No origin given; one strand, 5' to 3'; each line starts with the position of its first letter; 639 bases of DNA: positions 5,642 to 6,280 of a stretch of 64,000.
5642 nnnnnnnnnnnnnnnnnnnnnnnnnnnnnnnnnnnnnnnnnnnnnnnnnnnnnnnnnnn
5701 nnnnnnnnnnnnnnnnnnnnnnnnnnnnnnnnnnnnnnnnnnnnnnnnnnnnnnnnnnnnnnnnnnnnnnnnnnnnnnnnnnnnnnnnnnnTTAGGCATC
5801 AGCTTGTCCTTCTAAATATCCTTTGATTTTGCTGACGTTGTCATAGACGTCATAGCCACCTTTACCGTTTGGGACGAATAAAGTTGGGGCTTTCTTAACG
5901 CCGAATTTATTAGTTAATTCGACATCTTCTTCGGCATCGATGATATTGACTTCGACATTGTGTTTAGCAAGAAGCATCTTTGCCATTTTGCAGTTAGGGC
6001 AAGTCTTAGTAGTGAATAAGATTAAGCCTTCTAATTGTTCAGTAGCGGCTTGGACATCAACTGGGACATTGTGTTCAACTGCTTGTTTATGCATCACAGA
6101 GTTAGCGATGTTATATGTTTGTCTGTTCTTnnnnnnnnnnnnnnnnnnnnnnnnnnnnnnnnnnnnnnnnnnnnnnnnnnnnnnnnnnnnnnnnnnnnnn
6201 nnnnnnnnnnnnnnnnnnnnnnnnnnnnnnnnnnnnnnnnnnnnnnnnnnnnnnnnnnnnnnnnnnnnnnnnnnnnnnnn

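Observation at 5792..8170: Class III RNR NrdD with a fused C-terminal glutaredoxin-like domain, in an operon with thioredoxin reductase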

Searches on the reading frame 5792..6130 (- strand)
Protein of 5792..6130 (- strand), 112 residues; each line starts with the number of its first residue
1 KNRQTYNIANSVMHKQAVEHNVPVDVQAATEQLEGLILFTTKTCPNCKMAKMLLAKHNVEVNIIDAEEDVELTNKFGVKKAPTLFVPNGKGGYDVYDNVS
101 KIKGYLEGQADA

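Call 3: search_protein_families(library=pfam, proteins=[window:5792-6130:-], max_evalue=0.01)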
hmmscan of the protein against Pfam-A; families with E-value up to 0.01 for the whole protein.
window:5792-6130:- (112 aa): 7 families
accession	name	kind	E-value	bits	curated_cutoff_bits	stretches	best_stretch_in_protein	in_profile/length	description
PF00462.30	Glutaredoxin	-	2.6e-10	40.8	22.9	1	37-89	2-57/60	Glutaredoxin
PF00085.26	Thioredoxin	-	1.3e-05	25.6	23.5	1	31-93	17-86/103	Thioredoxin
PF13098.12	Thioredoxin_2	-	1.7e-05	25.5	27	1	36-105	9-94/104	Thioredoxin-like domain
PF05768.20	Glrx-like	-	0.00014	22.6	26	1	36-86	2-55/77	Glutaredoxin-like domain (DUF836)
PF13192.12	Thioredoxin_3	-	0.0002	21.8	24.8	1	41-89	7-57/76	Thioredoxin domain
PF13417.12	GST_N_3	-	0.0012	19.6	22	1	38-109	1-70/75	Glutathione S-transferase, N-terminal domain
PF13728.12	TraF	-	0.0023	18.3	23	1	30-87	127-199/224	F plasmid transfer operon protein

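Call 4: search_protein_families(library=ncbifam, proteins=[window:5792-6130:-], max_evalue=0.01)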
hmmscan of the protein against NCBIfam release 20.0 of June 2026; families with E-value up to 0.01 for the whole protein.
window:5792-6130:- (112 aa): 13 families
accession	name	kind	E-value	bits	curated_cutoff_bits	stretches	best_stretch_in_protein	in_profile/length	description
TIGR02181.1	GRX_bact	equivalog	6.4e-07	29.5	90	1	37-86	2-56/80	glutaredoxin 3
TIGR02196.1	GlrX_YruB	hypoth_equivalog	7.3e-06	26.4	88.55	1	38-83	4-53/74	glutaredoxin-like protein, YruB-family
TIGR02187.2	PDO_seleno_TRX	equivalog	1.3e-05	24.6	185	1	24-87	121-188/209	protein disulfide oxidoreductase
TIGR02194.1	GlrX_NrdH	subfamily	2.4e-05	24.4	85.75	1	37-82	2-50/72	glutaredoxin-like protein NrdH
NF041212.1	Uxx_star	subfamily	7.4e-05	22.9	66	1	37-74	2-39/70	Uxx-star family glutaredoxin-like (seleno)protein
TIGR00411.1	redox_disulf_1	equivalog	0.00015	21.8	92.75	1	38-86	5-59/82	MJ0307 family thioredoxin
NF007923.0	PRK10638.1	equivalog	0.00099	19.1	129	1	38-86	6-58/83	glutaredoxin 3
TIGR02200.1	GlrX_actino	hypoth_equivalog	0.0029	18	89.5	1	38-71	4-37/77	mycoredoxin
TIGR02180.1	GRX_euk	equivalog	0.0029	17.8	87.25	1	37-68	2-35/84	glutaredoxin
TIGR01126.1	pdi_dom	equivalog_domain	0.0035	17.6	107.2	1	48-91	38-83/105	protein disulfide-isomerase domain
TIGR02190.1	GlrX-dom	hypoth_equivalog_domain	0.0038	17.1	99.3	1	33-71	7-45/79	glutaredoxin-family domain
TIGR01068.1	thioredoxin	equivalog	0.0073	16.5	96.8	1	33-88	15-77/101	thioredoxin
NF040730.1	CxCC_doxin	equivalog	0.0077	16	65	0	42-95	9-67/83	thioredoxin-like (seleno)protein SaoT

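Call 23: find_homologous_proteins(query=window:5795-6073:-, max_evalue=0.001)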
Query window:5795-6073:- (93 aa): 55 proteins with E <= 0.001 among 57 candidates.
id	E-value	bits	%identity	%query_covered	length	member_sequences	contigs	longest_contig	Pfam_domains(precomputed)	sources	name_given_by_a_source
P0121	3.1e-55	201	100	100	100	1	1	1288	PF00462.31,PF00085.27,PF13098.14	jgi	-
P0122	9.9e-38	146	84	83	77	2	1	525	PF00462.31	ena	-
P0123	3.1e-31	125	70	94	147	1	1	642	PF00462.31,PF00085.27,PF13098.14,PF13597.12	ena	-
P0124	1.7e-27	113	70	83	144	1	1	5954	PF00462.31,PF00085.27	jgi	-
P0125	4.2e-26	108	68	80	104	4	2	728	PF00462.31,PF00085.27,PF13098.14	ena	-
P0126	1.1e-25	107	66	76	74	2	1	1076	PF00462.31,PF13192.13,PF00085.27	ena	-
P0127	2.6e-25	106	67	81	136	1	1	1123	PF00462.31,PF00085.27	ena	-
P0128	3.5e-24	102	64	81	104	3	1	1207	PF00462.31,PF13192.13,PF00085.27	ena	-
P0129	4.7e-24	102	56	94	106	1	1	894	PF00462.31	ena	-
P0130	5.3e-24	102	58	88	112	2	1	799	PF00462.31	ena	-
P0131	6.1e-24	101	64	77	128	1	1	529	PF00462.31,PF01266.31,PF13450.13,PF00890.31,PF00085.27,PF07992.21,PF13738.13,PF03486.21,PF01134.29,PF01494.26,PF12831.14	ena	-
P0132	1.2e-23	101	61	92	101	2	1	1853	PF00462.31,PF00085.27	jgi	-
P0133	1.2e-23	101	58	89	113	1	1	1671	PF00462.31,PF00085.27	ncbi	ncbi:MAG: glutaredoxin domain-containing protein, partial [Clostridia bacterium]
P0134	3.2e-23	99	69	75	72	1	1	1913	PF00462.31,PF13192.13,PF00085.27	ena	-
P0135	3.2e-23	99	61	80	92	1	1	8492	PF00462.31,PF00085.27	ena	-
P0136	3.7e-23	99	58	91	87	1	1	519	PF00462.31,PF00085.27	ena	-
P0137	6.4e-23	98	63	78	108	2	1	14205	PF00462.31,PF00085.27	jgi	-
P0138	8.1e-23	98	56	91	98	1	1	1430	PF00462.31,PF13192.13,PF00085.27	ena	-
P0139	9.1e-23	98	66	78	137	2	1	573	PF00462.31,PF13192.13,PF00085.27,PF13597.12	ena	-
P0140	1.2e-22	97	61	82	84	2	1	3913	PF00462.31,PF13192.13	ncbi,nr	ncbi:MAG: thioredoxin family protein [Erysipelotrichaceae bacterium]|nr:thioredoxin family protein [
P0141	1.2e-22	97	61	77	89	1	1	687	PF00462.31,PF00085.27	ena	-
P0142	1.6e-22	97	57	92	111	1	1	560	PF00462.31,PF13192.13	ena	-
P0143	1.6e-22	97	64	84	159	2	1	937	PF00462.31,PF13597.12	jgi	jgi:ribonucleoside-triphosphate reductase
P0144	2.4e-22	96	60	84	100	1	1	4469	PF00462.31,PF00085.27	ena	-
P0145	2.4e-22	96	64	78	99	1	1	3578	PF00462.31,PF00085.27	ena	-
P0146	4.3e-22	96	60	77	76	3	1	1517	PF00462.31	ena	-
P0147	1.6e-21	94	58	84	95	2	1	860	PF00462.31,PF00085.27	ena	-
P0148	2.6e-21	93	64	77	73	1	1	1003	PF00462.31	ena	-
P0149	5.4e-21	92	64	80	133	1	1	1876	PF00462.31,PF00085.27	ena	-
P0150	7.5e-21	92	55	89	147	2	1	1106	PF00462.31,PF00085.27,PF13597.12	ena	-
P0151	1.0e-20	91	58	84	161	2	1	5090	PF00462.31,PF13417.13,PF13597.12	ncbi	-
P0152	1.6e-20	90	52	90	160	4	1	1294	PF00462.31,PF13192.13,PF00085.27,PF13597.12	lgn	-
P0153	2.6e-20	90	62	83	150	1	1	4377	PF00462.31,PF00085.27,PF02934.21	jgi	-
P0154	6.9e-20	89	59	78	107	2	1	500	PF00462.31,PF00085.27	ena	-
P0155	1.2e-19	88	55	95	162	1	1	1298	PF00462.31,PF13597.12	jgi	jgi:Oxygen-sensitive ribonucleoside-triphosphate reductase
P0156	1.5e-19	87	60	77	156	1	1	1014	PF00462.31,PF13192.13,PF00085.27,PF13597.12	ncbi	ncbi:MAG: anaerobic ribonucleoside-triphosphate reductase, partial [Clostridia bacterium]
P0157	1.7e-19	87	58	78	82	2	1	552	PF00462.31,PF13192.13,PF00085.27,PF13098.14,PF05768.21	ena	-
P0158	1.7e-19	87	60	78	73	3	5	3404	PF00462.31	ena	-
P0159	1.9e-19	87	59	86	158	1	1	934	PF00462.31,PF12760.13,PF13597.12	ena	-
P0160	2.8e-19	87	62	77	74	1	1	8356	PF00462.31,PF13192.13,PF00085.27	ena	-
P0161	3.2e-19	86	57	82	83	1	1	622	PF00462.31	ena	-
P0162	3.8e-19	86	58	86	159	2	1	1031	PF00462.31,PF00085.27,PF13597.12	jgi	jgi:ribonucleoside-triphosphate reductase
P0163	1.0e-18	85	61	77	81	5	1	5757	PF00462.31,PF00085.27,PF13417.13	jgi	jgi:glutaredoxin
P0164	3.2e-18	83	55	88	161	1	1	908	PF00462.31,PF13597.12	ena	-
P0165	4.6e-18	83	59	80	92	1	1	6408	PF00462.31,PF13192.13,PF00085.27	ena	-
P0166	4.9e-17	79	53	77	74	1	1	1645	PF00462.31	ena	-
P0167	2.8e-16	77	49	92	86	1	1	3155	PF00462.31,PF13192.13,PF00085.27,PF13098.14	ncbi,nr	ncbi:MAG: glutaredoxin family protein, partial [Clostridia bacterium]|nr:glutaredoxin family protein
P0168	5.1e-16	76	55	76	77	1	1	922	PF00462.31,PF00085.27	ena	-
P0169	4.4e-15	73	55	78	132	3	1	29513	PF00462.31,PF13192.13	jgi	jgi:glutaredoxin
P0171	1.3e-14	72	55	76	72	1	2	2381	PF00462.31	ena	-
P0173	6.8e-11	60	58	59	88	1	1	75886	PF00462.31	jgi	jgi:ribonucleoside-triphosphate reductase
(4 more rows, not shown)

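Call 24: find_encoding_contigs(protein=P0160, flank=6000, max_places=2)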
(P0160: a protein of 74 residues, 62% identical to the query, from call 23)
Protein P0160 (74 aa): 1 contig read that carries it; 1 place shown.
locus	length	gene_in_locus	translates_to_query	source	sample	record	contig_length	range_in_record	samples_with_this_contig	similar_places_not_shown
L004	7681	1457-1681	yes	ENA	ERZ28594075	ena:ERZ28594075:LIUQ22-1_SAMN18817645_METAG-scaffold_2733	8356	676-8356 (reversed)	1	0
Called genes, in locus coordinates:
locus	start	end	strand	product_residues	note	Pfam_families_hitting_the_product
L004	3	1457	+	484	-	?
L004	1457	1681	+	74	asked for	PF00085:Thioredoxin (weak), PF00462:Glutaredoxin, PF13192:Thioredoxin_3 (weak)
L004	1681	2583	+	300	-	PF00890:FAD_binding_2 (weak), PF01266:DAO (weak), PF03486:HI0933_like (faint), PF07992:Pyr_redox_2, PF12831:FAD_oxidored, PF13738:Pyr_redox_3, PF00070:Pyr_redox (weak)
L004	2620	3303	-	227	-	PF13353:Fer4_12, PF04055:Radical_SAM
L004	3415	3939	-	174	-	-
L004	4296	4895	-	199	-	PF00753:Lactamase_B, PF19583:ODP (weak), PF23023:Anti-Pycsar_Apyc1, PF12706:Lactamase_B_2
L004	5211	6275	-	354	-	PF13421:Band_7_1, PF01145:Band_7, PF13248:Zn_ribbon_3 (weak), PF24460:DUF7575 (faint), PF12773:DZR, PF13240:Zn_Ribbon_1 (weak), PF24463:DUF7577 (faint), PF13240:Zn_Ribbon_1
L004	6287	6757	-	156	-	-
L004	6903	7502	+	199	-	-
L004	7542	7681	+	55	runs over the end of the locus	-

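Call 25: find_encoding_contigs(protein=P0169, flank=6000, max_places=2)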
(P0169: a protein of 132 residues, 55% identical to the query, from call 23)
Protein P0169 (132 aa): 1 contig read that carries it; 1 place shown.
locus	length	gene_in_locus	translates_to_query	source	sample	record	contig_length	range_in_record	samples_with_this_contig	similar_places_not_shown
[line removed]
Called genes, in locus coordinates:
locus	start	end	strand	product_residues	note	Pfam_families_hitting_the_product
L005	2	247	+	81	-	?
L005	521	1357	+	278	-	PF03477:ATP-cone, PF13597:NRDD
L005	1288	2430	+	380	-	PF13597:NRDD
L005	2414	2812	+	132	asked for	PF13192:Thioredoxin_3 (faint), PF00462:Glutaredoxin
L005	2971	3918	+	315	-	PF00215:OMPdecase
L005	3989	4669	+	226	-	PF00156:Pribosyltran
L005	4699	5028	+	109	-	PF19639:DUF6142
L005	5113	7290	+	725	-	PF02073:Peptidase_M29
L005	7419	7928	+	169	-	PF00731:AIRC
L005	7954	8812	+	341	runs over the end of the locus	PF00586:AIRS, PF02769:AIRS_C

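Call 26: find_encoding_contigs(protein=P0163, flank=6000, max_places=2)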
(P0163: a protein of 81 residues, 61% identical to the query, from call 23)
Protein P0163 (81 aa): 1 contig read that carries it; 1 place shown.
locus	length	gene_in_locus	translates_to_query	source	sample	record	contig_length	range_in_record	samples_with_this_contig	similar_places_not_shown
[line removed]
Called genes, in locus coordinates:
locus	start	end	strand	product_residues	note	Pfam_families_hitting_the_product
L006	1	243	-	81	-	?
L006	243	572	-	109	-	PF04193:PQ-loop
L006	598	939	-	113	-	PF01741:MscL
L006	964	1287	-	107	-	PF01741:MscL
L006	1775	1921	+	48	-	PF03477:ATP-cone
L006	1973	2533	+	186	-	PF03477:ATP-cone (weak), PF13597:NRDD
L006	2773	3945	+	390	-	PF13597:NRDD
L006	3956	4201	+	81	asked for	PF00085:Thioredoxin (weak), PF00462:Glutaredoxin, PF13417:GST_N_3 (weak)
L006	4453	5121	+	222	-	PF07992:Pyr_redox_2, PF13738:Pyr_redox_3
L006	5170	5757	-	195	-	?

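Call 29: find_related_loci(query=A1, collection=genome_contigs, flank=5000)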
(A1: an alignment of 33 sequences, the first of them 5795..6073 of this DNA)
Query A1 (93 aa) in genome_contigs; peptide patterns used: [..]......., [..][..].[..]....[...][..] (x = any residue, [..] = any of these).
599 stretches matched a pattern (row limit reached: there are more); 554 encode a relative of the query (tblastn E <= 1e-3); the best 80 are kept; 80 distinct loci.
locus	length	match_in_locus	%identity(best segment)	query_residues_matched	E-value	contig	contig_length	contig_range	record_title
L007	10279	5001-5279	98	1-93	3e-59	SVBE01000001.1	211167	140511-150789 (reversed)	MAG: Erysipelotrichaceae bacterium isolate SIG220 NODE_3_length_211167_cov_9.338050, whole genome shotgun sequence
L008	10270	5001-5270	69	3-93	2e-39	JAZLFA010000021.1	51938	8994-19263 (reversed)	MAG: Bacilli bacterium isolate T1900045006_TA20190068.MAGScoT_cleanbin_000031 SGB_4365_k141_1226382, whole genome shotgu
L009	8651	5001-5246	74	12-93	3e-38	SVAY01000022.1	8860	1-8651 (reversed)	MAG: Erysipelotrichaceae bacterium isolate SIG214 NODE_4764_length_8860_cov_287.424912, whole genome shotgun sequence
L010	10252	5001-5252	60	6-89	2e-31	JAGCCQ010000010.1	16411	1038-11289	MAG: Bacilli bacterium isolate RGIG9670 Yak_Omasum-2__c92522, whole genome shotgun sequence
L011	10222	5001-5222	66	16-89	3e-31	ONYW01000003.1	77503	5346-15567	uncultured Clostridiales bacterium isolate RUG767 genome assembly, contig: scaffold_261, whole genome shotgun sequence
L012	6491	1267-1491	67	14-89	7e-31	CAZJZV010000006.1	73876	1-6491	MAG TPA_asm: uncultured Bacteroidaceae bacterium isolate SRP313737_co1_268 genome assembly, contig: NODE_596_length_7387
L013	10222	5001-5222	66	16-89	1e-30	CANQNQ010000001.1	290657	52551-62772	MAG: uncultured Clostridia bacterium isolate Lapin-012__bin42 genome assembly, contig: Lapin-012__NODE_17_length_290657_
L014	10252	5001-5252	60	4-88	3e-30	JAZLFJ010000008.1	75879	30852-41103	MAG: Bacilli bacterium isolate T1900045004_TA20190066.MAGScoT_cleanbin_000114 SGB_4339_k141_1186055, whole genome shotgu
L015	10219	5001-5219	67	17-89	2e-30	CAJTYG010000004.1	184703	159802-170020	MAG TPA_asm: uncultured Christensenella sp. isolate MGBC124771 genome assembly, contig: MGBC124771.4, whole genome shotg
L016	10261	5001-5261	54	3-89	2e-30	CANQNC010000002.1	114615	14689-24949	MAG: uncultured Clostridia bacterium isolate Lapin-012__bin53 genome assembly, contig: Lapin-012__NODE_293_length_114615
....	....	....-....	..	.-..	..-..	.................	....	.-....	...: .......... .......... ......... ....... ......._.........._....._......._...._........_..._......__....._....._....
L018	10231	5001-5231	65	12-89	2e-30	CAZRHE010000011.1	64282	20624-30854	MAG TPA_asm: uncultured Bacteroidaceae bacterium isolate SRP225648_co1_214 genome assembly, contig: NODE_687_length_6428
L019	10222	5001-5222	64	16-89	2e-30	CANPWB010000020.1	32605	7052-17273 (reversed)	MAG: uncultured Clostridia bacterium isolate Lapin-001__bin22 genome assembly, contig: Lapin-001__NODE_1672_length_32605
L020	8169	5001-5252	60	4-88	2e-30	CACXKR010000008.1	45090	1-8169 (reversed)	MAG: uncultured Erysipelotrichaceae bacterium isolate RUG11348 genome assembly, contig: RUG11348_asm_8, whole genome sho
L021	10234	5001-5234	60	12-89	2e-30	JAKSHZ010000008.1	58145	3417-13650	MAG: Bacilli bacterium isolate Horse_feces8 MAG008_8, whole genome shotgun sequence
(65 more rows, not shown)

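Call 44: predict_structure(alignment_id=A1)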
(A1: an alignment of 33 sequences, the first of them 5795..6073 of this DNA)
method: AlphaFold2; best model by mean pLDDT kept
length: 93 residues; sequences in the alignment: 33
mean_pLDDT: 86.6   pTM: 0.78
mean pLDDT of the five models: 86.6, 85.7, 84.5, 83.9, 83.1
residues with pLDDT >= 90: 68; 70-90: 8; 50-70: 13; < 50: 4
segments of 3 or more residues with pLDDT < 50: 1-4
pLDDT, mean of each block of 10 residues (from residue 1): 49 77 96 96 96 94 94 92 94 61
secondary structure, 60 per line:
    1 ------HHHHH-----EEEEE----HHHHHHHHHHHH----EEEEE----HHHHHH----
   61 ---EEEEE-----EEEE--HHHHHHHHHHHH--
elements in order: H7-11 E17-21 H26-37 E42-46 H51-56 E64-68 E74-77 H80-91

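Call 48: fold_search(model_id=the predicted structure, library=pdb)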
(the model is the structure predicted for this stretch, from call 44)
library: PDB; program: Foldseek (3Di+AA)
matches with E <= 10: 1459; with E <= 0.001: 56
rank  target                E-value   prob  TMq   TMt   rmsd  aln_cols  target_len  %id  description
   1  4o32_A                5.5e-05  1.00  0.62  0.65   3.1        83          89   20  Structure of a malarial protein (released 2014-12-24)
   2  4o32_C                1.6e-04  1.00  0.63  0.64   3.6        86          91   20  Structure of a malarial protein (released 2014-12-24)
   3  4o32_B                1.9e-04  1.00  0.62  0.64   3.7        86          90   20  Structure of a malarial protein (released 2014-12-24)
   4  3aps_A                2.3e-04  1.00  0.55  0.48   4.5       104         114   14  Crystal structure of Trx4 domain of ERdj5 (released 2011-04-20)
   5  8fwj_M                2.8e-04  1.00  0.64  0.69   2.8        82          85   20  Structure of dodecameric KaiC-RS-S413E/S414E complexed with KaiB-RS solved by cryo-EM (released 2023-03-22)
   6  6zmu_B                2.8e-04  1.00  0.64  0.58   4.3        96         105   21  Crystal structure of the germline-specific thioredoxin protein Deadhead (Thioredoxin-1) from Drospohila melanogaster,  (released 2020-10-21)
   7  3hyp_B                2.8e-04  1.00  0.63  0.51  13.4       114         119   16  Crystal structure of Bacteroides fragilis TrxP_S105G mutant (released 2010-01-12)
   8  4knd_A                3.0e-04  1.00  0.65  0.58   3.4        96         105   23  Thioredoxin from Anaeromyxobacter dehalogenans. (released 2013-05-22)
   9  6zmu_D                3.0e-04  1.00  0.64  0.57   5.6       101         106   21  Crystal structure of the germline-specific thioredoxin protein Deadhead (Thioredoxin-1) from Drospohila melanogaster,  (released 2020-10-21)
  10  3hxs_B                3.2e-04  1.00  0.62  0.50   2.8        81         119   22  Crystal Structure of Bacteroides fragilis TrxP (released 2010-01-12)
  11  6x0b_A                3.5e-04  1.00  0.63  0.52   6.1       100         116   23  Crystal Structure of Thioredoxin NaTrxh from Nicotiana alata (released 2020-07-22)
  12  3hxs_A                4.0e-04  1.00  0.62  0.51   2.9        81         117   22  Crystal Structure of Bacteroides fragilis TrxP (released 2010-01-12)
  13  2dml_MODEL_1_A        4.2e-04  1.00  0.53  0.41   6.5       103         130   21  The solution structure of the first thioredoxin domain of mouse Protein disulfide-isomerase A6 (released 2006-10-22)
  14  3w8j_A                4.5e-04  1.00  0.61  0.49   6.3       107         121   18  Crystal structure of P5 a0 in a complex with Prx4 c-term (released 2013-09-04)
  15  9wzm                  4.5e-04  1.00  0.59  0.49   5.4       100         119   19  Crystal structure of rice protein disulfide isomerase-like protein OsPDIL2-3 a0 domain (released 2026-04-08)
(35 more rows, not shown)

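Call 59: find_related_loci(query=A1, collection=viral_contigs, flank=4000)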
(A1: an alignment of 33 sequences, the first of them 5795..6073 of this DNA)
Query A1 (93 aa) in viral_contigs; peptide patterns used: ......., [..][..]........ (x = any residue, [..] = any of these).
252 stretches matched a pattern; 12 encode a relative of the query (tblastn E <= 1e-3); 12 distinct loci.
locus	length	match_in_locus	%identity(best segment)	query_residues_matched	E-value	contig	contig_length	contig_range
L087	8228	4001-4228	55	15-90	1e-26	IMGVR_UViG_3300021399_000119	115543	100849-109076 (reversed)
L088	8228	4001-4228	55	15-90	1e-26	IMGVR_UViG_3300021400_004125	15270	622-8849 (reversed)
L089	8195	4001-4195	46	6-70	7e-18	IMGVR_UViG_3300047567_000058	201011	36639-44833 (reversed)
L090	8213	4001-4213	46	17-88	9e-18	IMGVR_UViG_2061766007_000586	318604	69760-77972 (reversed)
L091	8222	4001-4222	45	14-88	4e-17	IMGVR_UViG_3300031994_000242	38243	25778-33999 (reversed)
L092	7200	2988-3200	45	9-86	1e-14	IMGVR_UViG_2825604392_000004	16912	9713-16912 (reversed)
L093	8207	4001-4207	41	18-87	6e-14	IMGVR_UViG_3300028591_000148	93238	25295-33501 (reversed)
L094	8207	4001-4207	40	18-87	2e-12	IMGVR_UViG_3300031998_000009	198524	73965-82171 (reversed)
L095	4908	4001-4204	38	17-88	9e-12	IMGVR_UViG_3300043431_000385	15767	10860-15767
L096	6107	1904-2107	38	17-88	9e-12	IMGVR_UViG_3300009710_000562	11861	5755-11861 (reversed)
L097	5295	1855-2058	38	17-88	9e-12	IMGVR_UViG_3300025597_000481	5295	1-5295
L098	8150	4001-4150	44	18-67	2e-10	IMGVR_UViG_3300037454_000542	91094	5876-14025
